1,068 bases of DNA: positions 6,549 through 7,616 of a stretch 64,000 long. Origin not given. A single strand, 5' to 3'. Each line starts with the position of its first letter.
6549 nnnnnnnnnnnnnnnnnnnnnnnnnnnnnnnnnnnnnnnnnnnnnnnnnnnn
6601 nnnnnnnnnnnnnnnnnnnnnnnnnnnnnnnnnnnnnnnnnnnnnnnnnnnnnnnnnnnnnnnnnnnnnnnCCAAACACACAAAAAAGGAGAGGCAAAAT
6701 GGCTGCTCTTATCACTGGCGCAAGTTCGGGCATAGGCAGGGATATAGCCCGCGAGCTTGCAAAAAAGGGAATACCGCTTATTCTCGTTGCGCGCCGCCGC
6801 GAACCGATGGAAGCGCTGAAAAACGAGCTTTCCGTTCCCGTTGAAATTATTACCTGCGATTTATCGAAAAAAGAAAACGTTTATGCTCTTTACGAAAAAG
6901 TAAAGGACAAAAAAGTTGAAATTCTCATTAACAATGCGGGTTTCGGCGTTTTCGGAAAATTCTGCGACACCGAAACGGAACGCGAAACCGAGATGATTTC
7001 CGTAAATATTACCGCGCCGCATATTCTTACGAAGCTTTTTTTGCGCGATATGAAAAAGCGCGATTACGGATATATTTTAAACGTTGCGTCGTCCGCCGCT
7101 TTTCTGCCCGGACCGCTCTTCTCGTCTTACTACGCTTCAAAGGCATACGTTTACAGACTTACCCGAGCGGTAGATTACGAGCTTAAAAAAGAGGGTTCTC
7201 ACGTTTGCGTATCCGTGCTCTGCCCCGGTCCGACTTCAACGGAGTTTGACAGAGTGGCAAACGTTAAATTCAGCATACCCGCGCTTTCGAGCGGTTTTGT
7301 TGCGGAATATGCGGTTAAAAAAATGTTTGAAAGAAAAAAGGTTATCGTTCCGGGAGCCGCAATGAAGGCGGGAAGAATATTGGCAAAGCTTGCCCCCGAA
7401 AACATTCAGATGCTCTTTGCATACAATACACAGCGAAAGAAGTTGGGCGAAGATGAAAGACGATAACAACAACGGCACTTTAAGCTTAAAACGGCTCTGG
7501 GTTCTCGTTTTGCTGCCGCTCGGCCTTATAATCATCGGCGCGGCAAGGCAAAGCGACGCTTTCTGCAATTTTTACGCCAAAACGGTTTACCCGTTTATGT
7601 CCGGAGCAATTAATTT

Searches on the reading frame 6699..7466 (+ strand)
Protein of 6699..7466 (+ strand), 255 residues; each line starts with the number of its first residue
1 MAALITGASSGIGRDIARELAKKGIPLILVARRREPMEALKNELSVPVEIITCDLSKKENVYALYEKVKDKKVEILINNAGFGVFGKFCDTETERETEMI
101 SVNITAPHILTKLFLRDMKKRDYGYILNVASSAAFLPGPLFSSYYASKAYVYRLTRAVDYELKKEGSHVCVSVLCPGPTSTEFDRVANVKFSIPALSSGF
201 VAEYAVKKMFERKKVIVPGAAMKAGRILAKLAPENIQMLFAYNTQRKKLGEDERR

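Call 26: search_protein_families(library=pfam, proteins=[window:6699-7466:+], max_evalue=0.00001)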
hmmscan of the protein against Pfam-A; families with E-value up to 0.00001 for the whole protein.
window:6699-7466:+ (255 aa): 4 families
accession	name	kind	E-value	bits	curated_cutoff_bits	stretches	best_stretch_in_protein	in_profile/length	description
PF00106.31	adh_short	-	2.5e-45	154.8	26.6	1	2-185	2-188/195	short chain dehydrogenase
PF13561.12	adh_short_C2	-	2.5e-26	93.2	27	1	7-184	1-181/236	Enoyl-(Acyl carrier protein) reductase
PF08659.16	KR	-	6.7e-12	46.1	22.6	1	4-151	4-156/180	KR domain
PF01370.27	Epimerase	-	1.8e-07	31.3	20.9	1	3-117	1-105/240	NAD dependent epimerase/dehydratase family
